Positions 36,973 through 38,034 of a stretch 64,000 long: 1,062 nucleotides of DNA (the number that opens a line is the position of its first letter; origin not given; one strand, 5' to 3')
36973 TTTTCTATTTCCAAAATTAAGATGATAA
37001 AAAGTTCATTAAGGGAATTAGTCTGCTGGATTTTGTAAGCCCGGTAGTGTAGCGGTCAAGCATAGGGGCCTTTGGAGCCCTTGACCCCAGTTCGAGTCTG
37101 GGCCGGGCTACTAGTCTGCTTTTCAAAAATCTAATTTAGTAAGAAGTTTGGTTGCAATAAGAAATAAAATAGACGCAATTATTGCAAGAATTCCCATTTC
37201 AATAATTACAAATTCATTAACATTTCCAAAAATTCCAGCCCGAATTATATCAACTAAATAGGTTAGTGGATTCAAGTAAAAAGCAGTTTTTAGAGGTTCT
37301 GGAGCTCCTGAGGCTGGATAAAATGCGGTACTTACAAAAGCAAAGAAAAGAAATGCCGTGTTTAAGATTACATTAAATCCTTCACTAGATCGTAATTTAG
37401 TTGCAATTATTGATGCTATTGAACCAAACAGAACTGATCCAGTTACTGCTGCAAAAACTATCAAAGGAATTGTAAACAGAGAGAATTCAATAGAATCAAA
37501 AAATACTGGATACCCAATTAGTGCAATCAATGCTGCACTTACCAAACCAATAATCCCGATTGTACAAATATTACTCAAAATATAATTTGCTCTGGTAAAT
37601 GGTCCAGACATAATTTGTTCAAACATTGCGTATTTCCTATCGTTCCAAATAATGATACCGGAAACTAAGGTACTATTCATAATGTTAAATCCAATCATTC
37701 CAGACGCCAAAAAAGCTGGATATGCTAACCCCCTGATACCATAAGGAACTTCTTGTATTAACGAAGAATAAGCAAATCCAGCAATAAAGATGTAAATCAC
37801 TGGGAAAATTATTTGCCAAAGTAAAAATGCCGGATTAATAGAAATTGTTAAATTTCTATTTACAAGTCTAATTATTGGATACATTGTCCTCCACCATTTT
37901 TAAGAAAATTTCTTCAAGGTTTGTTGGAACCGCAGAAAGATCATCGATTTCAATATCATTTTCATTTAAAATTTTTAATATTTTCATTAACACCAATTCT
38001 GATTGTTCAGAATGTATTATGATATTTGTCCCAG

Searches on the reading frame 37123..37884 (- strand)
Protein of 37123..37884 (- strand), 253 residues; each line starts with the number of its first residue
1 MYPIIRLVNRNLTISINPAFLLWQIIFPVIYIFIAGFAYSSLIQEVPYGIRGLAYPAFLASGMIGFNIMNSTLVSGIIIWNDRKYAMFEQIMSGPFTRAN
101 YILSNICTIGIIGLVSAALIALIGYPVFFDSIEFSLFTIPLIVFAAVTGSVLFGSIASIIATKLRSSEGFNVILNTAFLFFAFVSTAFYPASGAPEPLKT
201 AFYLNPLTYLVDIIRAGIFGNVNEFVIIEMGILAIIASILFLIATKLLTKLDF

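Call 21: search_protein_families(library=pfam, proteins=[window:37123-37884:-], max_evalue=0.001)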
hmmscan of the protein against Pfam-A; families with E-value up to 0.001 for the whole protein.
window:37123-37884:- (253 aa): 2 families
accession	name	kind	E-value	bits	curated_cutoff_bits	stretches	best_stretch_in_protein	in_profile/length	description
PF01061.29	ABC2_membrane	-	1.5e-17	64.3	26.9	1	13-219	13-211/211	ABC-2 type transporter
PF12698.13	ABC2_membrane_3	-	2.3e-12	47.1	31.6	1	57-245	162-346/347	ABC-2 family transporter protein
